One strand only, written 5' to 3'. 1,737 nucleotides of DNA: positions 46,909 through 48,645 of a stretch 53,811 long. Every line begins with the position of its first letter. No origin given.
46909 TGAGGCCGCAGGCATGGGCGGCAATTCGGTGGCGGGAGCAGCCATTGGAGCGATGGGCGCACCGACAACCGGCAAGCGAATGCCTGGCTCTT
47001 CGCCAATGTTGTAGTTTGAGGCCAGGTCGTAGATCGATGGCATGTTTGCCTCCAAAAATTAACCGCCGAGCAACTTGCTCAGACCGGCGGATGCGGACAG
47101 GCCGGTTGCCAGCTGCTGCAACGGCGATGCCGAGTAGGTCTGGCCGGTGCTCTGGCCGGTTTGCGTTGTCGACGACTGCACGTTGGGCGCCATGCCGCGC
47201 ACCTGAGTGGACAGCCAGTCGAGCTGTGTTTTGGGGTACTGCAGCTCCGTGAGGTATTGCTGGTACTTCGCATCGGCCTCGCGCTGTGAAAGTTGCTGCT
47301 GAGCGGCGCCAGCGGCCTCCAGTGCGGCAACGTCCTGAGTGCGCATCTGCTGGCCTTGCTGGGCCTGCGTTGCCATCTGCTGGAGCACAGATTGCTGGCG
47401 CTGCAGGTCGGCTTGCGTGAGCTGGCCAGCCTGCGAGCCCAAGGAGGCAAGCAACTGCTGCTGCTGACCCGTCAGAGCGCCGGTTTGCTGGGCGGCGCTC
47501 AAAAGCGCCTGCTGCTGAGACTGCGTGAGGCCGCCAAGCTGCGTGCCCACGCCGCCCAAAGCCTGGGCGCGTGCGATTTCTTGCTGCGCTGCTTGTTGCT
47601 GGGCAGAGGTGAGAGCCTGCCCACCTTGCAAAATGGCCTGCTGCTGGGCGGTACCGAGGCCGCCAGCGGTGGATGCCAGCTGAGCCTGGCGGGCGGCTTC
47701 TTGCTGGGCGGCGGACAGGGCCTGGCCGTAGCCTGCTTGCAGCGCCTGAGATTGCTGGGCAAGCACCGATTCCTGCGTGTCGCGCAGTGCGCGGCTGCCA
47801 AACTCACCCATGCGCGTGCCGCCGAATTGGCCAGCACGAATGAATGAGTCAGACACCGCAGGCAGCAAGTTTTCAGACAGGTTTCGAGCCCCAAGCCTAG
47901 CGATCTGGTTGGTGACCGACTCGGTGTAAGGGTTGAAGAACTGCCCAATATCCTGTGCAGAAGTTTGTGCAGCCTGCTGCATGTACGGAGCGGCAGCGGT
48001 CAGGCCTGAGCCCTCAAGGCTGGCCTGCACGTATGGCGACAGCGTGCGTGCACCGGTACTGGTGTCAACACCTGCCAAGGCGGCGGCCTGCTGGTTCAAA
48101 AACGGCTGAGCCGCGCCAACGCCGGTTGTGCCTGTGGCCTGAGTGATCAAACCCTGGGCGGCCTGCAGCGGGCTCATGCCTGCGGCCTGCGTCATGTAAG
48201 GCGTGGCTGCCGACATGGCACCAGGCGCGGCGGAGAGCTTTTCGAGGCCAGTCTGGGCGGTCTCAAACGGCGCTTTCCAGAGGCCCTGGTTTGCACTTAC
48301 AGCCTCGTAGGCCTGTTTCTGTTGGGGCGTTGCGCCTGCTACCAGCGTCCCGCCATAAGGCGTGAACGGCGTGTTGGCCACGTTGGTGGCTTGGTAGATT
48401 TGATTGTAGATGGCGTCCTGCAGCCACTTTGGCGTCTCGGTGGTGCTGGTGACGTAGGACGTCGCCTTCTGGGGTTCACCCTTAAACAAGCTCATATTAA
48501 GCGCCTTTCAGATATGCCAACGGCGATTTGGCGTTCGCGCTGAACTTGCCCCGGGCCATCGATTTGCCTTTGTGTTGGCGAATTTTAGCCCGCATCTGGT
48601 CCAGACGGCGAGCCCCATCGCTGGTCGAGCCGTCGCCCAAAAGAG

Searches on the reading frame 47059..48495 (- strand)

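Call 39: search_protein_families(library=phrogs, proteins=[window:47059-48495:-], max_evalue=0.0001)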
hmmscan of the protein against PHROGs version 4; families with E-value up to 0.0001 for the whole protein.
window:47059-48495:- (478 aa): 1 family
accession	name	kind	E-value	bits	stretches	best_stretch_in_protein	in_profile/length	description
phrog_4287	-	DNA, RNA and nucleotide metabolism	3.3e-06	27.6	0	8-304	4-236/392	DNA ejection protein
